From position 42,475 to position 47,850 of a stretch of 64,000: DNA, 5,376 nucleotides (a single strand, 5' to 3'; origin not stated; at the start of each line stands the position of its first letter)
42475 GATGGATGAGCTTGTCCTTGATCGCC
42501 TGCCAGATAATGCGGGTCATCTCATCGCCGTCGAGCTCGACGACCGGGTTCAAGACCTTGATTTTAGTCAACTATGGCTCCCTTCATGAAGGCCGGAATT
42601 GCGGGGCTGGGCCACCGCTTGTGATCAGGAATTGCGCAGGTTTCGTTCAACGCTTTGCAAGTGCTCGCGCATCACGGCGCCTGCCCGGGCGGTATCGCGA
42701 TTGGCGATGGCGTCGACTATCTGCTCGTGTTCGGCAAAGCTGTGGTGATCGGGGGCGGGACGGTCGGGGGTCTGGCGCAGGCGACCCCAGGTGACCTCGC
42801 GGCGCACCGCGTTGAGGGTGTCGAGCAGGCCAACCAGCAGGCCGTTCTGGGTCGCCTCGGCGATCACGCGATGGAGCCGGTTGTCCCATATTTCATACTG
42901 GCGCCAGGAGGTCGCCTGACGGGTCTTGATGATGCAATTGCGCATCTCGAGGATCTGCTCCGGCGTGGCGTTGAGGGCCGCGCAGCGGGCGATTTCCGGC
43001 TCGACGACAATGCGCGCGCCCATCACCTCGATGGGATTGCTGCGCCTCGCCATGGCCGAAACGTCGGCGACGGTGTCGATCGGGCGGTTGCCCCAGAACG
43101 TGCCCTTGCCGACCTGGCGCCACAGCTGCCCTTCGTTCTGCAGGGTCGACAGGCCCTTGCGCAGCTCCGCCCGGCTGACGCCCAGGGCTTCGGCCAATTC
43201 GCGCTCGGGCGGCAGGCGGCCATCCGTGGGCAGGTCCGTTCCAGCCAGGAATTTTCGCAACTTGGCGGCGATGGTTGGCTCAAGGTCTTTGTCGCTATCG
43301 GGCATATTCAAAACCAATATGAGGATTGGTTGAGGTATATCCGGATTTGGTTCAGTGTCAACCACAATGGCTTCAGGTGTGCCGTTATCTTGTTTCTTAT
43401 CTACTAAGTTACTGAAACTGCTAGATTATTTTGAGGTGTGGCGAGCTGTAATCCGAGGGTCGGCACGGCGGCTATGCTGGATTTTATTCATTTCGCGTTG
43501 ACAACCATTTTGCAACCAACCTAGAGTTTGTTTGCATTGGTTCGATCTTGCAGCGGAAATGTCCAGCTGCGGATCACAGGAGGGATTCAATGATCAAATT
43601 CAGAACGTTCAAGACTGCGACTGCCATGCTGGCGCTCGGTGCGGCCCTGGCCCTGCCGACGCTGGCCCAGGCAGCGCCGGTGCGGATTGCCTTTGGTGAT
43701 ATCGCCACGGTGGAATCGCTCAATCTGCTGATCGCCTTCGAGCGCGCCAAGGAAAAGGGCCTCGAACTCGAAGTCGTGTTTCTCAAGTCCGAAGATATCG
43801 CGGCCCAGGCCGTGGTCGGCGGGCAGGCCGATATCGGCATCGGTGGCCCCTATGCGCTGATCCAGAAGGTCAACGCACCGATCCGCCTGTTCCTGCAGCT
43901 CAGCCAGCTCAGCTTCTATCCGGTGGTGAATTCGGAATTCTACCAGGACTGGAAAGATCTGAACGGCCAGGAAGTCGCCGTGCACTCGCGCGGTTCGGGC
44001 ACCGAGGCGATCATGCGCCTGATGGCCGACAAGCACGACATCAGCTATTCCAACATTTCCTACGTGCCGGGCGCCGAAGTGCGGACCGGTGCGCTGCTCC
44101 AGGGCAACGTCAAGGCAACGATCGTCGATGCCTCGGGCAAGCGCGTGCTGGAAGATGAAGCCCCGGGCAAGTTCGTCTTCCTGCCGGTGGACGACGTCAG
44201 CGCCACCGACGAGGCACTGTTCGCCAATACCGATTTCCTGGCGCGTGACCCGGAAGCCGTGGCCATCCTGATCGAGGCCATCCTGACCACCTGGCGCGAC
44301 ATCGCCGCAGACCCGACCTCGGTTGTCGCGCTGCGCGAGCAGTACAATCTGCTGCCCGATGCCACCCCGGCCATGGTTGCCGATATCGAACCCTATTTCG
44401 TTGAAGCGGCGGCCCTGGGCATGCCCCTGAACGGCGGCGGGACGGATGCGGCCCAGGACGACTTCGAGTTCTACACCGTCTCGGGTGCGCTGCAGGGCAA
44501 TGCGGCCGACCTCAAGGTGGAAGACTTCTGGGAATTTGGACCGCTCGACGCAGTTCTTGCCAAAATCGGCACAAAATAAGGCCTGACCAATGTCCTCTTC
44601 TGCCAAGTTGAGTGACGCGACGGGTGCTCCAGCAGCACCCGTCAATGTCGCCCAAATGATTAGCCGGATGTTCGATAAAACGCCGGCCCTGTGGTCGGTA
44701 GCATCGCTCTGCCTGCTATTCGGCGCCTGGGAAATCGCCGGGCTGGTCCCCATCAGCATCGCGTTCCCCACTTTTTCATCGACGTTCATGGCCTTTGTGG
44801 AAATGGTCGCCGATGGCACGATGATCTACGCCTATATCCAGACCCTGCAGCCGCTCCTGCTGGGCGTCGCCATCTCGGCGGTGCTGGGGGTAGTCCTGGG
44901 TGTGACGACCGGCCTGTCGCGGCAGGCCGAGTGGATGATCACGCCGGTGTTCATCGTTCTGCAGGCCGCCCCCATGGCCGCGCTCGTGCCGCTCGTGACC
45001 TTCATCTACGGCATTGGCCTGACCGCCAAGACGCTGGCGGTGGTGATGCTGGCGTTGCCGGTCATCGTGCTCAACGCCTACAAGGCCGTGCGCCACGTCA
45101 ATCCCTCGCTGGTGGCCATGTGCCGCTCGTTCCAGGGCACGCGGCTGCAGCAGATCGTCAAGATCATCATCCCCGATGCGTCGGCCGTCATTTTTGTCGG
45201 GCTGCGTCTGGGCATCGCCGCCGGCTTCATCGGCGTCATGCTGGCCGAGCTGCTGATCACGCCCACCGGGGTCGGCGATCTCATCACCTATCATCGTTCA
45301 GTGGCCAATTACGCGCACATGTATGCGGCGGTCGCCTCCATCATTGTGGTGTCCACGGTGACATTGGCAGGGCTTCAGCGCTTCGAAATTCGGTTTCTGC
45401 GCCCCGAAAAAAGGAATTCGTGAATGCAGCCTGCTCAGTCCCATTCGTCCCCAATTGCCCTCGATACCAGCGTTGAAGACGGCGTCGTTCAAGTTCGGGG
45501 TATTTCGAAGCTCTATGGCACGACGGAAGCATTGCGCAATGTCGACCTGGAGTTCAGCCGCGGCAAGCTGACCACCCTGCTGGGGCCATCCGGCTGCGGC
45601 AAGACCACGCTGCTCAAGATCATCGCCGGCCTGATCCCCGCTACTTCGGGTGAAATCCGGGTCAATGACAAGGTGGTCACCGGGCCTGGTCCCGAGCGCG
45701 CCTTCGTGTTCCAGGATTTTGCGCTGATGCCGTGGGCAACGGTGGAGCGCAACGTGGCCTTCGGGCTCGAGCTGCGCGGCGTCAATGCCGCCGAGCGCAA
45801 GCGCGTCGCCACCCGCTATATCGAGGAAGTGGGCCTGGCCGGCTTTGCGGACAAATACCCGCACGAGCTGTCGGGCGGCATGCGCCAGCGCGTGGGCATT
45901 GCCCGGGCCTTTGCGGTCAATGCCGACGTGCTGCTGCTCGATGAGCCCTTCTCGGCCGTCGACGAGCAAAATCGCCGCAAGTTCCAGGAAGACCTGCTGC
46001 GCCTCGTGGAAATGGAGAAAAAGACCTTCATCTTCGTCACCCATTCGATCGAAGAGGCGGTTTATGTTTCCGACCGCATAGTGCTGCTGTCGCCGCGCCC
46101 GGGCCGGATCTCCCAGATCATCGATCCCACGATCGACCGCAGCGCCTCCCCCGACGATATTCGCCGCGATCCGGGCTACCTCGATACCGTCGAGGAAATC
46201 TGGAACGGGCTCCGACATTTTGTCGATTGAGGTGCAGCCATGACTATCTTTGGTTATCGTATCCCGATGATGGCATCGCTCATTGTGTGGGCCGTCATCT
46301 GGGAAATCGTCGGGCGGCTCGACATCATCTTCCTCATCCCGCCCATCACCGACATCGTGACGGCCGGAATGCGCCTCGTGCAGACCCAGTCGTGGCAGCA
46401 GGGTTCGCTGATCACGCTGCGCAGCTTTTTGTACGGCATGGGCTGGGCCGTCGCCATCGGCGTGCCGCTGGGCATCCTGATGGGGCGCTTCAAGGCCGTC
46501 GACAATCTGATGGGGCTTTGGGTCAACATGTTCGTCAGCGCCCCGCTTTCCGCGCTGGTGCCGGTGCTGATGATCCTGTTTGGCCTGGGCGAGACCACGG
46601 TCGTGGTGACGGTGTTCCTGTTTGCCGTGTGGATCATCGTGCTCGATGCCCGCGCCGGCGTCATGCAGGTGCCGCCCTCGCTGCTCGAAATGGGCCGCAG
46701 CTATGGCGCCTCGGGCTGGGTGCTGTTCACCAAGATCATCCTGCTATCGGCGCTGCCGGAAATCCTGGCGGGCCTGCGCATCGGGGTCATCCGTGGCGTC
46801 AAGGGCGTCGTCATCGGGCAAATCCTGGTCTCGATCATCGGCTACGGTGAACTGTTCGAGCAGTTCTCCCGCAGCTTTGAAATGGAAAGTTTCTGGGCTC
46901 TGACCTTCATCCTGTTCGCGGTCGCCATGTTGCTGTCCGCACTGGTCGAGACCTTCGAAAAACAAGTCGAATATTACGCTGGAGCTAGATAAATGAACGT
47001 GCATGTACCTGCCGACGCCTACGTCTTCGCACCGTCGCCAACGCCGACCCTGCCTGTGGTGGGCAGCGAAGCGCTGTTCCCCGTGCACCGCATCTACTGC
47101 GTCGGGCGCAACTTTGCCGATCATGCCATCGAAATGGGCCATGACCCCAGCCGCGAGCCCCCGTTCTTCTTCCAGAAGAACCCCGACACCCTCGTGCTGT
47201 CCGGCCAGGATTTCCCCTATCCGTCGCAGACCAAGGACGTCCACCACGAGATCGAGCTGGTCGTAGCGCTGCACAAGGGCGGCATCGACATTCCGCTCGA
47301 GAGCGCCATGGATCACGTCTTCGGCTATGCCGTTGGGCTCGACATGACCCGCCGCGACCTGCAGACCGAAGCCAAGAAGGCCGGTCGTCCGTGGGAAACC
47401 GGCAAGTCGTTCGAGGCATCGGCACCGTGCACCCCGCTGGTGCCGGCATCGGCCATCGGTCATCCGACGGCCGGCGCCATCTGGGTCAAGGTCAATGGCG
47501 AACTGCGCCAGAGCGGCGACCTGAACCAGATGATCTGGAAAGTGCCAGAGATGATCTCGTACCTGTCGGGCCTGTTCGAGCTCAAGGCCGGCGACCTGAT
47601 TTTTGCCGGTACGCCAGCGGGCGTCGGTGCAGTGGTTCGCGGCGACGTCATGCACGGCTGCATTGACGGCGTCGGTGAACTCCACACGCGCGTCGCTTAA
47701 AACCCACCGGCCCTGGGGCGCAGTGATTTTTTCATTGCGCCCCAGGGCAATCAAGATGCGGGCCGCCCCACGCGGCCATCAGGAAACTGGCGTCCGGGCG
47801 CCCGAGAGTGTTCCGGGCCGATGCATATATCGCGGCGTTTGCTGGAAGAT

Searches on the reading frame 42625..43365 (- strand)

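Call 57: search_protein_families(library=pfam, proteins=[window:42625-43365:-], max_evalue=0.00001)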
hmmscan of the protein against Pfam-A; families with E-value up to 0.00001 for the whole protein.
window:42625-43365:- (246 aa): 2 families
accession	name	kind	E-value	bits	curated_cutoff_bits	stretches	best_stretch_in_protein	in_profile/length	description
PF07729.17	FCD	-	5.4e-25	88.7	24.3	1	113-237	1-124/125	FCD domain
PF00392.27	GntR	-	5.9e-13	48.7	27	1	31-90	4-63/64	Bacterial regulatory proteins, gntR family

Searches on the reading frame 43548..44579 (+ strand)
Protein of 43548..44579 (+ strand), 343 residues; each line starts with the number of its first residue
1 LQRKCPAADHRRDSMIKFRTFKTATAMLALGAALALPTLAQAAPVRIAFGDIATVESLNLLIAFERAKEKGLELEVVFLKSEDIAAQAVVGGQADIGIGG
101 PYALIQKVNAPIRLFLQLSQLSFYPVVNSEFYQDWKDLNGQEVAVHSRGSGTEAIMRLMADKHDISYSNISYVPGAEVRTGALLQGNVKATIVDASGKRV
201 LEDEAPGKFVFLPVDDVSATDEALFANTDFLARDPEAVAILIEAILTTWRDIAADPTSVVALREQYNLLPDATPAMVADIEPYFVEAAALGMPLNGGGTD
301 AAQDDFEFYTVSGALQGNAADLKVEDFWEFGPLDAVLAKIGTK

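Call 57: search_protein_families(library=pfam, proteins=[window:43548-44579:+], max_evalue=0.00001)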
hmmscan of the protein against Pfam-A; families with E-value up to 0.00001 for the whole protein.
window:43548-44579:+ (343 aa): 1 family
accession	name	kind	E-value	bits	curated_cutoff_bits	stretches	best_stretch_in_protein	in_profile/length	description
PF09084.16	NMT1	-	6.8e-15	56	20.5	1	68-257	17-214/216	NMT1/THI5 like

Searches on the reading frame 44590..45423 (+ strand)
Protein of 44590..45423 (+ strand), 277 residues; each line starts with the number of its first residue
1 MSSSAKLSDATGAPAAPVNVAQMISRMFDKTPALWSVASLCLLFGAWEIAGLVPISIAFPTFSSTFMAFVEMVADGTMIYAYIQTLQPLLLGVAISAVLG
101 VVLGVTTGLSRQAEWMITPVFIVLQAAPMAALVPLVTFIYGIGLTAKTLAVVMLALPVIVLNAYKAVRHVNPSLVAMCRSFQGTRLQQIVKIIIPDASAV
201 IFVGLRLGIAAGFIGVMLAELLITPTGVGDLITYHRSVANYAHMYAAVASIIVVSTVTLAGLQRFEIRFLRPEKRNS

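Call 57: search_protein_families(library=pfam, proteins=[window:44590-45423:+], max_evalue=0.00001)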
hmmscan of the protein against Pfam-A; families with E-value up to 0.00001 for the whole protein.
window:44590-45423:+ (277 aa): 1 family
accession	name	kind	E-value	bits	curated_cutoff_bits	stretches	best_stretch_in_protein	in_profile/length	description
PF00528.27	BPD_transp_1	-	1.1e-16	61.5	26.4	1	100-264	1-177/184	Binding-protein-dependent transport system inner membrane component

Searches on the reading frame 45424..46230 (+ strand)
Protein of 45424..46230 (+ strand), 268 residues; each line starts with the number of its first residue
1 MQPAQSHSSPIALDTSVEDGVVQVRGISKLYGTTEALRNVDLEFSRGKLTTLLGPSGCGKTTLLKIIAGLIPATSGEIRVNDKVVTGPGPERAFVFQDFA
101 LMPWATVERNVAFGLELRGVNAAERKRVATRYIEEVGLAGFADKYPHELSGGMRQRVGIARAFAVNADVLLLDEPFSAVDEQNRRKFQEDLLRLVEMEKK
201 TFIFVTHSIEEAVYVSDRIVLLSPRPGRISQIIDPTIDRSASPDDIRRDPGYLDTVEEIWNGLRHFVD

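Call 57: search_protein_families(library=pfam, proteins=[window:45424-46230:+], max_evalue=0.00001)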
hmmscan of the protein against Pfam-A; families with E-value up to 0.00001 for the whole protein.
window:45424-46230:+ (268 aa): 3 families
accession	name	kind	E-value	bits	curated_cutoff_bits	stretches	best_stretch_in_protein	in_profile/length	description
PF00005.33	ABC_tran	-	6.6e-34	117.9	25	1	37-176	1-136/137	ABC transporter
PF13304.12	AAA_21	-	2.6e-08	34.7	27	0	146-210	235-301/304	AAA domain, putative AbiEii toxin, Type IV TA system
PF00004.35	AAA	-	5.5e-06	27.3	21.2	0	52-80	3-31/131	ATPase family associated with various cellular activities (AAA)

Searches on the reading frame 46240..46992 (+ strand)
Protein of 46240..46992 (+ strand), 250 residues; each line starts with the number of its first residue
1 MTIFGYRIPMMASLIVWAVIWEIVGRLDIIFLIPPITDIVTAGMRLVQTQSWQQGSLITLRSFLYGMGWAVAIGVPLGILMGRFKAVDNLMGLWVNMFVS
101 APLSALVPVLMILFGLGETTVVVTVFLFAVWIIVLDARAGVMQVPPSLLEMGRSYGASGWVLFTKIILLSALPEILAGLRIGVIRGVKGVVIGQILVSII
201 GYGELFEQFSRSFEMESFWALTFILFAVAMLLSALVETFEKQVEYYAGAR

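Call 57: search_protein_families(library=pfam, proteins=[window:46240-46992:+], max_evalue=0.00001)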
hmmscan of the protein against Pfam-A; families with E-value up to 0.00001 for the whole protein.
window:46240-46992:+ (250 aa): 1 family
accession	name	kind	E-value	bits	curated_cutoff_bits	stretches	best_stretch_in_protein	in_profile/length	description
PF00528.27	BPD_transp_1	-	1.7e-20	73.9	26.4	1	74-243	1-182/184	Binding-protein-dependent transport system inner membrane component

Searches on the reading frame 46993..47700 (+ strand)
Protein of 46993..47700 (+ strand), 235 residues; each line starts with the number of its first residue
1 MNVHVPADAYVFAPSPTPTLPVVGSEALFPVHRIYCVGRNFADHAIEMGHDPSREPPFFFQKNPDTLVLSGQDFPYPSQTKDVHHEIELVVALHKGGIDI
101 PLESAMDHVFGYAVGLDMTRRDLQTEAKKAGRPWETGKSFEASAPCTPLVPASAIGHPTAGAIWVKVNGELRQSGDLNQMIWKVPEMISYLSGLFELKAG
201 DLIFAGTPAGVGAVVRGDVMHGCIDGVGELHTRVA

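Call 57: search_protein_families(library=pfam, proteins=[window:46993-47700:+], max_evalue=0.00001)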
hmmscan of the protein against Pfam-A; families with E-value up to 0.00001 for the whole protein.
window:46993-47700:+ (235 aa): 1 family
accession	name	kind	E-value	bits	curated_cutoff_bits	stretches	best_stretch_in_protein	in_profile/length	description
PF01557.24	FAA_hydrolase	-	7.8e-56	189.5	23.9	1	34-234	2-213/214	Fumarylacetoacetate (FAA) hydrolase C-terminal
